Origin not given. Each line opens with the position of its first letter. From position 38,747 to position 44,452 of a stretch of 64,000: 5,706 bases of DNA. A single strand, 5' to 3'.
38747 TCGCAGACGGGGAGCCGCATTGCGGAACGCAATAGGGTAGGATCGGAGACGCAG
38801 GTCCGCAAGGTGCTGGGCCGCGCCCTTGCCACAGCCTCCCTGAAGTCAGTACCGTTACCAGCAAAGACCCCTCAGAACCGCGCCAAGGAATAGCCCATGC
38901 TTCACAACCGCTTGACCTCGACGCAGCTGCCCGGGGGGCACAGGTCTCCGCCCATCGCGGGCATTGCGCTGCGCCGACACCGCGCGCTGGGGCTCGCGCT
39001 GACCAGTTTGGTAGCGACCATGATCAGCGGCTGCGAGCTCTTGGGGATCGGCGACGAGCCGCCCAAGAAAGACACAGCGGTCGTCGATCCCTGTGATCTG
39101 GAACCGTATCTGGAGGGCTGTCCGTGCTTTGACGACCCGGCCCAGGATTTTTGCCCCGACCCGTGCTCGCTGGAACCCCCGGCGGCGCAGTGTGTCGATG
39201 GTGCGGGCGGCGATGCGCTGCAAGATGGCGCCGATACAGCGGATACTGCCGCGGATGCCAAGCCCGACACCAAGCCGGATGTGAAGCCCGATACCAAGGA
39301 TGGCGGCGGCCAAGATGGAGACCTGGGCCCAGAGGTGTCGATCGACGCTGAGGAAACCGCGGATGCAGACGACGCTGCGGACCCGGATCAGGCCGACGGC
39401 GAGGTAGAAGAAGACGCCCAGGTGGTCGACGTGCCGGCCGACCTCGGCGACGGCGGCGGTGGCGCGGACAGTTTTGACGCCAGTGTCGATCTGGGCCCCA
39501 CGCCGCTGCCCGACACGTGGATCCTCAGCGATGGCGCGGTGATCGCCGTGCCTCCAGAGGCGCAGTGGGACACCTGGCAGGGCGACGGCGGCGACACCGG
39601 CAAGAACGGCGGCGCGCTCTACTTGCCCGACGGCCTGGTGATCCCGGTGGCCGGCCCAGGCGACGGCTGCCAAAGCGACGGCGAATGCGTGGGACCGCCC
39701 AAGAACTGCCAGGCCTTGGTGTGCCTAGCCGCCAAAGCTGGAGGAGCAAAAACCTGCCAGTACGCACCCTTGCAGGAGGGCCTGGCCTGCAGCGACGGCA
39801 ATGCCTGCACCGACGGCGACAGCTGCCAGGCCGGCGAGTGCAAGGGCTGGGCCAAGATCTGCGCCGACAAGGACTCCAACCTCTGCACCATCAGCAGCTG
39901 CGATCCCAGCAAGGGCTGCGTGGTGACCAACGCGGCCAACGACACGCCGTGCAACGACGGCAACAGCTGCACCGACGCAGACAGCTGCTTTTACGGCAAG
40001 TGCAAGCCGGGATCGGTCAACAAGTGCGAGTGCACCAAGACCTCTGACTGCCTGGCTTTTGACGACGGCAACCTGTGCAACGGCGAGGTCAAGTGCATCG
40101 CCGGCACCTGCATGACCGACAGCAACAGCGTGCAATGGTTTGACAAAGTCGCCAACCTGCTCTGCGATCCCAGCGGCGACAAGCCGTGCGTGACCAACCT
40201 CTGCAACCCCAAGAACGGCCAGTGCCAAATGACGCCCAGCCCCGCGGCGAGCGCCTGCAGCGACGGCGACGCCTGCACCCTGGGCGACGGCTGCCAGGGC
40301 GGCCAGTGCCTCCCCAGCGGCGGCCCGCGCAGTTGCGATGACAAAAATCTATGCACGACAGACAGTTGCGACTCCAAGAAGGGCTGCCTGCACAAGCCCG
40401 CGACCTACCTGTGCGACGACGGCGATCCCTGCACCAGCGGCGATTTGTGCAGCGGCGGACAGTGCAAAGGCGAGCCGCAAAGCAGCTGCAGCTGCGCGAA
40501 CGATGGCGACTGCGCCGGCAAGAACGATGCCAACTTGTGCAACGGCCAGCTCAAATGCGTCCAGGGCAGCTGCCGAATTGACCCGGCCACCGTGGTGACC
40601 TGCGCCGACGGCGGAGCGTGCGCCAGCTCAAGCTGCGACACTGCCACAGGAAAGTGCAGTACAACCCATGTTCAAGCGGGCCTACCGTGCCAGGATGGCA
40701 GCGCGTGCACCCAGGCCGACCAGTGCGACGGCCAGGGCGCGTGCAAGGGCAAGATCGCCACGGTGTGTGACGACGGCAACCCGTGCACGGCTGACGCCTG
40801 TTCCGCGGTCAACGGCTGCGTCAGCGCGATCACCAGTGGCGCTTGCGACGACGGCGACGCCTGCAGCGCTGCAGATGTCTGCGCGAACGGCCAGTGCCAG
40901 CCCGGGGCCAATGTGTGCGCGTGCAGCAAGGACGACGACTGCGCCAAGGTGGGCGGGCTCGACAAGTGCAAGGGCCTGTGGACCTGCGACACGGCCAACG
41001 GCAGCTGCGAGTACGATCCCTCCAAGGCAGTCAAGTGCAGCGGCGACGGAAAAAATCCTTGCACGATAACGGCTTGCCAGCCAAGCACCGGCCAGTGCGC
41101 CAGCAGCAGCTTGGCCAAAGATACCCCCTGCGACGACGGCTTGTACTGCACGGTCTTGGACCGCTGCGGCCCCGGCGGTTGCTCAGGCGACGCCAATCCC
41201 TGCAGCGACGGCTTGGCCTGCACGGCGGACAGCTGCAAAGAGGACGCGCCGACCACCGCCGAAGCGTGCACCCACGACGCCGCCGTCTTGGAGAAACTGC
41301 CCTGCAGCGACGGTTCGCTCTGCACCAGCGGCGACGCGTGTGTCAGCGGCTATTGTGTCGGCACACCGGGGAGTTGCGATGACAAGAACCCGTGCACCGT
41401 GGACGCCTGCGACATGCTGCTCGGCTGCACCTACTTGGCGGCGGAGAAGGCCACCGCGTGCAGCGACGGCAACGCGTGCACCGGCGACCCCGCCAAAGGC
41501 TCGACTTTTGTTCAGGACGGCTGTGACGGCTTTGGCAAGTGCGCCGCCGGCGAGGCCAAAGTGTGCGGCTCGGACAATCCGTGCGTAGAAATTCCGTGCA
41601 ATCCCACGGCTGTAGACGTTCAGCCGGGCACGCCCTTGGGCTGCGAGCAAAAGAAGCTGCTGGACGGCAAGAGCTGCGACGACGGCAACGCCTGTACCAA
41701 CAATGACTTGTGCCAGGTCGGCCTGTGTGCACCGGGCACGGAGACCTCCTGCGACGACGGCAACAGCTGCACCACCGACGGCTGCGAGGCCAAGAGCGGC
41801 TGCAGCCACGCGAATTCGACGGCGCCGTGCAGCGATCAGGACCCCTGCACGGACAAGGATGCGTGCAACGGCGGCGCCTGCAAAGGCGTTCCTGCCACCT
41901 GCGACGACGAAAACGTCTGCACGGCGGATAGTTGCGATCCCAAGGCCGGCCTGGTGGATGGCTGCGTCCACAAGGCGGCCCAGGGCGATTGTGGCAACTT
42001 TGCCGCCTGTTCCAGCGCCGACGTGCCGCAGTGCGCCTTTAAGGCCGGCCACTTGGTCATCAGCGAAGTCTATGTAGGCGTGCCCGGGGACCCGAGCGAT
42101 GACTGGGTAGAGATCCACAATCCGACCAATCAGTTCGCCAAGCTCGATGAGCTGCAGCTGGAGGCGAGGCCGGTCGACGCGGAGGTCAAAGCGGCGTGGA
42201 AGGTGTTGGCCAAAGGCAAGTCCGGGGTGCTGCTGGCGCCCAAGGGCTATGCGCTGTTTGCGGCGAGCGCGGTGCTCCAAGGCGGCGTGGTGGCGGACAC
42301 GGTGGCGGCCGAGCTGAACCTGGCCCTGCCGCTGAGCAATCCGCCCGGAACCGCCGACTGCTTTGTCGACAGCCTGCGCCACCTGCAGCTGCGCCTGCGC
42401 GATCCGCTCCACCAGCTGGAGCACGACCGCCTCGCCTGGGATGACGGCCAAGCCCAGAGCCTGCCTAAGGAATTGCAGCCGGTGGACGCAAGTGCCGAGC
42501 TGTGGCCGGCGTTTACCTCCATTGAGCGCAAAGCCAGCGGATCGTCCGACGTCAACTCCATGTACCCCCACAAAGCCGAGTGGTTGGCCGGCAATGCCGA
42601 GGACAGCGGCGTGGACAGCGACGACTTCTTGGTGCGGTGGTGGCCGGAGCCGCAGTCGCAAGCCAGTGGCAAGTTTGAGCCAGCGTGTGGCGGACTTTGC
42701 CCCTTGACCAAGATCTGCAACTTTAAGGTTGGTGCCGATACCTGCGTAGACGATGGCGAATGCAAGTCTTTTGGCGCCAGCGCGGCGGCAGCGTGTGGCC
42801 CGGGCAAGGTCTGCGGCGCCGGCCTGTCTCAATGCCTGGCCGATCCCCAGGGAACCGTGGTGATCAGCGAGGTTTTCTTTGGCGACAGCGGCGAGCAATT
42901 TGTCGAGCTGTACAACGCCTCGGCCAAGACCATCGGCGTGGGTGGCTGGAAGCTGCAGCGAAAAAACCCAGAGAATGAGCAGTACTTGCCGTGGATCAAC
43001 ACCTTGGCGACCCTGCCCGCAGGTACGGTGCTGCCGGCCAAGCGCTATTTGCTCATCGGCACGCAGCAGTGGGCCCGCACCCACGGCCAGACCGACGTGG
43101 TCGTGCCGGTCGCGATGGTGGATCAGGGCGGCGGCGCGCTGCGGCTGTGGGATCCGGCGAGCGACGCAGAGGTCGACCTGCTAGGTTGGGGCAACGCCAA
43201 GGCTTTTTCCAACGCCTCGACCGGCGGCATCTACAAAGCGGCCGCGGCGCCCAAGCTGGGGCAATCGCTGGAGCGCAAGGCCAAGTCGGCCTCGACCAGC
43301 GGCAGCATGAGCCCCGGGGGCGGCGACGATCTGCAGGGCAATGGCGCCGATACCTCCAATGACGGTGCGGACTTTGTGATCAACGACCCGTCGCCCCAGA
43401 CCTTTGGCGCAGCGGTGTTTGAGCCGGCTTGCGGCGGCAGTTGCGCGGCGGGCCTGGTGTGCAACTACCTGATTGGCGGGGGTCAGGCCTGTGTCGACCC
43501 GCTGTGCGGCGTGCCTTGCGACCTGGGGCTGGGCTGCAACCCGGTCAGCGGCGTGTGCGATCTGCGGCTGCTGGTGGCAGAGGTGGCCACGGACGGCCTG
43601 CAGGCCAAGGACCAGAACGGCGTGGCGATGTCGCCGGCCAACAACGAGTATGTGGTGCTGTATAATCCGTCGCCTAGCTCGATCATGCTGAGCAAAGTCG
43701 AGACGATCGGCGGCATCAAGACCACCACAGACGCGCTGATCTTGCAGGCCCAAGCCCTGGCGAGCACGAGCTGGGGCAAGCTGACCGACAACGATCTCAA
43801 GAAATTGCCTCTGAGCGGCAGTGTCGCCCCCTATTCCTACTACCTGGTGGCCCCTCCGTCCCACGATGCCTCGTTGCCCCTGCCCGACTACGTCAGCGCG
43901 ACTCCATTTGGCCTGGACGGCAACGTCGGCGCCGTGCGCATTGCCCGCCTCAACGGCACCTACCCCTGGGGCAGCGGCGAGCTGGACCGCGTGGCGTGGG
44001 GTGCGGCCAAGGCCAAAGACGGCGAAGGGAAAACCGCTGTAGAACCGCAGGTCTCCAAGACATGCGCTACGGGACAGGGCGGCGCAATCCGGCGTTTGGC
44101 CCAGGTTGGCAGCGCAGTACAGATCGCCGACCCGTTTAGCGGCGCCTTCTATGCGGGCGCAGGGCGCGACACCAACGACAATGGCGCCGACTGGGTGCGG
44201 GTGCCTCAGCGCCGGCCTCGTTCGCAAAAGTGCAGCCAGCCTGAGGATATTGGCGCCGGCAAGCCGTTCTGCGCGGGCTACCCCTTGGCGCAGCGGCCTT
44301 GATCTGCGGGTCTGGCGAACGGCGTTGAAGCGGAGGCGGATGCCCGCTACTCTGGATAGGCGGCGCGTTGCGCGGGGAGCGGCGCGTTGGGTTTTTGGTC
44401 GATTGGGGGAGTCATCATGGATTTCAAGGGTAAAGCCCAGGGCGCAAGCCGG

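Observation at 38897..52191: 13-kb surface island: two giant Cys-rich lipoproteins, an orphan TolC-family gene and a charged-helix lipoprotein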

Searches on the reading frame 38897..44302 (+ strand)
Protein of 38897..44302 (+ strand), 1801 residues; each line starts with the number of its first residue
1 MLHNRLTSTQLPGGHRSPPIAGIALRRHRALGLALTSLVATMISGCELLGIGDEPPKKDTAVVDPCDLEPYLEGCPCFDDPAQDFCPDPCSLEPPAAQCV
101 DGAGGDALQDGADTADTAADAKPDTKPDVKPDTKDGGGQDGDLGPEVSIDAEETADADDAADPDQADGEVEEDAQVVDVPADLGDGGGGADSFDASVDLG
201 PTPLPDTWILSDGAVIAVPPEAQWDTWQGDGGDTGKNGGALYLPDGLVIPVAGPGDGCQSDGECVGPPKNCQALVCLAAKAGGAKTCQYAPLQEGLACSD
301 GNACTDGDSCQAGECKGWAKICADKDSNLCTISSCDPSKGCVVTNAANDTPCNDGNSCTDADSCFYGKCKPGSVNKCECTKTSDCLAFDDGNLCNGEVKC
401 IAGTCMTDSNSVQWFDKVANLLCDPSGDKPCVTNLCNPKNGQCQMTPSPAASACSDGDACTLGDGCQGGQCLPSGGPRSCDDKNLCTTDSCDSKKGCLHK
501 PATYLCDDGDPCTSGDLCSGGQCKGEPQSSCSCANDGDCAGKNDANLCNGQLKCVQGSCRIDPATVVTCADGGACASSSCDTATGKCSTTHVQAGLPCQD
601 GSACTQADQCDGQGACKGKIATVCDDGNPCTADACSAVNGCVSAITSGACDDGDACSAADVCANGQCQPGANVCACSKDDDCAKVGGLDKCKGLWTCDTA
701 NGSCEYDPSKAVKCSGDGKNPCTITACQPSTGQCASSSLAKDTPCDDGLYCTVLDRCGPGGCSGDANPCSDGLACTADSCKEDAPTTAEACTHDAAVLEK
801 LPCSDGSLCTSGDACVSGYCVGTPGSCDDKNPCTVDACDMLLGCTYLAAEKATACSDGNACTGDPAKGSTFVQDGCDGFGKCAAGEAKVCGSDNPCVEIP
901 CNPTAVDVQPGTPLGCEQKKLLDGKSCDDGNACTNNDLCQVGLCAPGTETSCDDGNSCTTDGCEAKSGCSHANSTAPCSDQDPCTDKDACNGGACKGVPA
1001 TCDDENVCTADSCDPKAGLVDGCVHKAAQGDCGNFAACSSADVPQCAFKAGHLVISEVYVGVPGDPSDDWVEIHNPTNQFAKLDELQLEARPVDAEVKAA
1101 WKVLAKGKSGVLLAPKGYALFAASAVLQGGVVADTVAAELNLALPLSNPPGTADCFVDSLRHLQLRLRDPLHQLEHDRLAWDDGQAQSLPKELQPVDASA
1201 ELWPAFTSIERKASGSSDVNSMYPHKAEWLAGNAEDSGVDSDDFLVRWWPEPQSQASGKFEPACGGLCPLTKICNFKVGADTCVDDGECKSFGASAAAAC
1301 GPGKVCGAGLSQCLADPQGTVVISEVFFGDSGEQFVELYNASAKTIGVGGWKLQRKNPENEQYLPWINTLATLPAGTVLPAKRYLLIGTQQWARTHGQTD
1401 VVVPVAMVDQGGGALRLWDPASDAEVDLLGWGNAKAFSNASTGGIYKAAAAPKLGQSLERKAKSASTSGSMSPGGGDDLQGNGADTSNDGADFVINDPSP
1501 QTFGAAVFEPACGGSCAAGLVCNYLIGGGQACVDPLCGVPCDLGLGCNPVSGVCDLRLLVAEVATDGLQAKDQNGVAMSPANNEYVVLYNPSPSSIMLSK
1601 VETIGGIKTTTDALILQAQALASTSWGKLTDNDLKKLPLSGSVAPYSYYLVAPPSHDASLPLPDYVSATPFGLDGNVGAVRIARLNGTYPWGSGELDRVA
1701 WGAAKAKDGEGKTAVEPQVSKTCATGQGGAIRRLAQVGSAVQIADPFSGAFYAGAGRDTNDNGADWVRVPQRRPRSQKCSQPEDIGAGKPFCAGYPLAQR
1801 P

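Call 7: search_protein_families(library=pfam, proteins=[window:38897-44302:+], max_evalue=0.01)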
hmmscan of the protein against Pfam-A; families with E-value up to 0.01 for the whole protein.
window:38897-44302:+ (1801 aa): 2 families
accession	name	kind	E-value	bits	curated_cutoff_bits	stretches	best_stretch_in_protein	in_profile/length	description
PF00932.25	LTD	-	6.7e-23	81.6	34.3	2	1317-1432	4-108/109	Lamin Tail Domain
PF00526.23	Dicty_CTDC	-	1.2e-21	76.6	27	6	479-501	1-23/24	Dictyostelium (slime mold) repeat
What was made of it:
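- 38897..44302 (+): P1: 1801-aa Cys-rich lipoprotein with Dicty_CTDC repeats and three LTDs. Pfam finds LTD and Dicty_CTDC (call 7).
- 39659..42037 (+): P1 Cys-rich repeat stalk (aa 255-1047). Six Dicty_CTDC stretches (call 7).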

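Call 8: search_protein_families(library=ncbifam, proteins=[window:38897-44302:+], max_evalue=0.01)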
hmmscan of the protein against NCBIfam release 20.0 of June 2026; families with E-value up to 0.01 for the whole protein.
window:38897-44302:+ (1801 aa): 0 families

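Call 90: list_cluster_members(proteins=[P0001, window:38897-44299:+, window:44417-48085:+, window:49594-52191:-])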
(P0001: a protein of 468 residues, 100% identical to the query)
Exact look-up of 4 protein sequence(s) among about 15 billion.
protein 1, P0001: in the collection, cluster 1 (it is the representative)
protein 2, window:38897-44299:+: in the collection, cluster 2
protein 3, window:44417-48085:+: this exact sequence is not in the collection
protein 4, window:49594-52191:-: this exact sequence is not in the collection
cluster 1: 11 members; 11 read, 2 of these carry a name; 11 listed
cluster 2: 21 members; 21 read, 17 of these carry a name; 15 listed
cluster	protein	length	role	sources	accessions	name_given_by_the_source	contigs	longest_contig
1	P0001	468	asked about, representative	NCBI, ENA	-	-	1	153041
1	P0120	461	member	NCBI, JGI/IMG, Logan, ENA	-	outer membrane protein TolC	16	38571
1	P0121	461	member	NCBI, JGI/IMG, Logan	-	outer membrane protein TolC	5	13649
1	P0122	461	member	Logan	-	-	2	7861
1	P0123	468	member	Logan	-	-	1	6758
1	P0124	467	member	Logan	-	-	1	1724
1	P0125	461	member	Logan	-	-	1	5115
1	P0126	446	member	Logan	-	-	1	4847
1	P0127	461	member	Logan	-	-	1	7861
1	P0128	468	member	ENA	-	-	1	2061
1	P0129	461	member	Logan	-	-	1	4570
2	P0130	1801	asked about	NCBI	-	-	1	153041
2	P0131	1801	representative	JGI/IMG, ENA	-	hypothetical protein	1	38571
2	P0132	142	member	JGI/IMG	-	hypothetical protein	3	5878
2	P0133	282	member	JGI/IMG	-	hypothetical protein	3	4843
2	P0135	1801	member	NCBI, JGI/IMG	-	hypothetical protein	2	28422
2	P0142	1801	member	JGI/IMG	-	hypothetical protein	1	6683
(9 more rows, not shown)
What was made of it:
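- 38897..44302 (+): An identical protein is on record from NCBI and named 'hypothetical protein' by other sources (call 90).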

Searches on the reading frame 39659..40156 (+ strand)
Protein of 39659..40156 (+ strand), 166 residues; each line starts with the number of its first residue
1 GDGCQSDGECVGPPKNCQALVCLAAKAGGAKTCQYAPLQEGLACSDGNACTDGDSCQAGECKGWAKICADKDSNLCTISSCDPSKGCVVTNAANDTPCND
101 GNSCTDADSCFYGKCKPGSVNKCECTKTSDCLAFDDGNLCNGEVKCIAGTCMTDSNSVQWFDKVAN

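Call 30: search_protein_families(library=pfam, max_evalue=1, proteins=[window:39659-40156:+])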
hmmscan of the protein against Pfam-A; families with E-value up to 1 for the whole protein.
seq(166 aa): 1 family
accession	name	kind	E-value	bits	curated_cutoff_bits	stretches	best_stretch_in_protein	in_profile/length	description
PF00526.23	Dicty_CTDC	-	2.1e-06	27.8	27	1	72-90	4-22/24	Dictyostelium (slime mold) repeat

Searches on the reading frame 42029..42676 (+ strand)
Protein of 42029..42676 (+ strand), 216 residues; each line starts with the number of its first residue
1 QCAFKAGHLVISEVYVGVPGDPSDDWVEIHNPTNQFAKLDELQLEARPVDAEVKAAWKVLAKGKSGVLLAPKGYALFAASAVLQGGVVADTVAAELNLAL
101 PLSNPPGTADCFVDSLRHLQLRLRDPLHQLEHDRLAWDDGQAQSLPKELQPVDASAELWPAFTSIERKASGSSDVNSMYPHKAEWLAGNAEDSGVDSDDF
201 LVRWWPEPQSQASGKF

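Call 30: search_protein_families(library=pfam, max_evalue=1, proteins=[window:42029-42676:+])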
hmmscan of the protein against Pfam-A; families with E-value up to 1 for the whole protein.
seq(216 aa): 1 family
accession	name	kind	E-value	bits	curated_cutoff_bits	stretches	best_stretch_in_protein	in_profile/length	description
PF00932.25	LTD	-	2.7e-06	28.1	34.3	1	6-94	5-86/109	Lamin Tail Domain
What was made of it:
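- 42044..42631 (+): P1 lamin-tail domain 1. Pfam LTD, 28.1 bits, E 2.7e-6 on the excised segment (call 30).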

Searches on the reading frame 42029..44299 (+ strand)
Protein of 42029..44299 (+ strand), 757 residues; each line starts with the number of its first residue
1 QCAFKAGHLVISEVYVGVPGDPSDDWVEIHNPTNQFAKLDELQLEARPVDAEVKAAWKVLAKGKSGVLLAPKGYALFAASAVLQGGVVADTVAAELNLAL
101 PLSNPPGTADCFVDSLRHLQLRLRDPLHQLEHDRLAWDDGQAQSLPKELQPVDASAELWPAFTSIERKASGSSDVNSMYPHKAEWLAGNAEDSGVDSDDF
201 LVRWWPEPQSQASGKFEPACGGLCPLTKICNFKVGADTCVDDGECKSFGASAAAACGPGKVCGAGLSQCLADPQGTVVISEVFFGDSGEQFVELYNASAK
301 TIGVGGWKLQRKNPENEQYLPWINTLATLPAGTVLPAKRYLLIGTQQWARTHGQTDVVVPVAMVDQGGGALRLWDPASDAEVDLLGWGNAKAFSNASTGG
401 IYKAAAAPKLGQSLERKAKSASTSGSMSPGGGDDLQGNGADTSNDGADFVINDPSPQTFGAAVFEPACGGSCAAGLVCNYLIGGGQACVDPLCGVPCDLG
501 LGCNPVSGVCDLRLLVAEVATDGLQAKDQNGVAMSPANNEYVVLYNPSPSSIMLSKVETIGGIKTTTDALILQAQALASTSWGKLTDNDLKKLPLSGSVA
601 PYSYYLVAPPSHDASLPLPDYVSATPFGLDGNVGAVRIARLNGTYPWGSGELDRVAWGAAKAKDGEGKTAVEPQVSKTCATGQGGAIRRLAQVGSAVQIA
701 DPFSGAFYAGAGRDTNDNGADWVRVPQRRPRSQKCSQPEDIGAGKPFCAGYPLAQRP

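Call 39: search_solved_structures(query=window:42029-44299:+, max_evalue=0.1)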
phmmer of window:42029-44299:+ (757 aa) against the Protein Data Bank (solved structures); distinct sequences matched with E-value up to 0.1: 0.

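Call 62: find_homologous_proteins(query=window:42029-44299:+)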
Query window:42029-44299:+ (757 aa): 21 proteins with E <= 0.001 among 8000 candidates.
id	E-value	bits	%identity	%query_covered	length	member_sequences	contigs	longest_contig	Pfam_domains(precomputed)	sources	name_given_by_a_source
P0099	1.8e-267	908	54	100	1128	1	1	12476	PF00526.24,PF00932.26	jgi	-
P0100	1.3e-144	501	40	97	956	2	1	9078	PF00526.24,PF00932.26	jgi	-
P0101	5.5e-15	73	38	23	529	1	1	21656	PF02412.24,PF00932.26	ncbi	-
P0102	1.5e-13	68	34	23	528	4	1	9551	PF00932.26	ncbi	ncbi:MAG: hypothetical protein E6K81_01150, partial [Candidatus Eisenbacteria bacterium]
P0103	1.5e-13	68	35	27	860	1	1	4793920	PF02412.24,PF00932.26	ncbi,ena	-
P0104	5.7e-13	66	38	23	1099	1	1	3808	PF00932.26,PF18962.8,PF13091.13,PF16656.12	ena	-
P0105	1.7e-12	64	28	37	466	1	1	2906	PF00932.26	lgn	-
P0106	4.8e-12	63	33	27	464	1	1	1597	PF00932.26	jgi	jgi:hypothetical protein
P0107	7.5e-12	62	31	29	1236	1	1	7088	PF00882.25,PF00932.26,PF28492.1,PF00041.28,PF19077.7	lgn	-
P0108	1.3e-10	58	33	26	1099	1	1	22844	PF00932.26,PF18962.8,PF13091.13,PF18942.6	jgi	jgi:phosphatidylserine/phosphatidylglycerophosphate/cardiolipin synthase-like enzyme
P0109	3.1e-10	57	28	39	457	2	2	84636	PF00932.26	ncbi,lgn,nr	ncbi:MAG TPA: lamin tail domain-containing protein [Candidatus Saccharimonadales bacterium]|nr:lamin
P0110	1.4e-8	52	37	25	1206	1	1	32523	PF00932.26,PF18962.8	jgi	jgi:hypothetical protein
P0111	3.0e-8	50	35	24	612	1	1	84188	PF00932.26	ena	-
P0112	4.2e-8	50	32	23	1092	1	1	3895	PF00932.26,PF18962.8,PF13091.13,PF18942.6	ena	-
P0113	8.0e-8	49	29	36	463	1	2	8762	PF00932.26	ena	-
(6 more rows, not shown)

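Call 63: find_encoding_contigs(protein=P0099, flank=10000, max_places=3)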
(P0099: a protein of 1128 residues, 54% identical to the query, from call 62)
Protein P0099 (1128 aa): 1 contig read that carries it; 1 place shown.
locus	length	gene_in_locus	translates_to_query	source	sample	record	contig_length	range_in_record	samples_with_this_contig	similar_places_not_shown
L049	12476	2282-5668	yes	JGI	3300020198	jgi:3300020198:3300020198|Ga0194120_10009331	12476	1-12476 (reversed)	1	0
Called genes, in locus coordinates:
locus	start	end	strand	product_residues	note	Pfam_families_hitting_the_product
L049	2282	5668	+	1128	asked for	PF00526:Dicty_CTDC, PF00932:LTD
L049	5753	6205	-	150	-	PF00526:Dicty_CTDC (weak)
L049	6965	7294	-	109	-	-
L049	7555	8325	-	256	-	PF01695:IstB_IS21, PF00308:Bac_DnaA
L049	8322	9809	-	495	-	PF27155:Y4rL_C, PF00665:rve (weak), PF22483:Mu-transpos_C_2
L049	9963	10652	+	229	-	-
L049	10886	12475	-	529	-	?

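Call 64: find_encoding_contigs(protein=P0100, flank=10000, max_places=3)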
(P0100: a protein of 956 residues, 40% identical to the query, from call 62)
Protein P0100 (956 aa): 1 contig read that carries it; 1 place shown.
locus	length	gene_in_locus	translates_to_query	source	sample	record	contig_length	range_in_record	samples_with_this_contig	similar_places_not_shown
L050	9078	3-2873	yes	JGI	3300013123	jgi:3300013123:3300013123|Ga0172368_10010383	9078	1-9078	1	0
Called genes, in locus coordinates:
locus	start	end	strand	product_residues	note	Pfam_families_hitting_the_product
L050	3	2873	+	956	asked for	PF00526:Dicty_CTDC (weak), PF00932:LTD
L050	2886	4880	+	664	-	PF00005:ABC_tran, PF03193:RsgA_GTPase (faint), PF13555:AAA_29 (faint), PF00004:AAA (faint), PF02463:SMC_N (faint), PF12848:ABC_tran_Xtn, PF00005:ABC_tran, PF16326:ABC_tran_CTD, +5 more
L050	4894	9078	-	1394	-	?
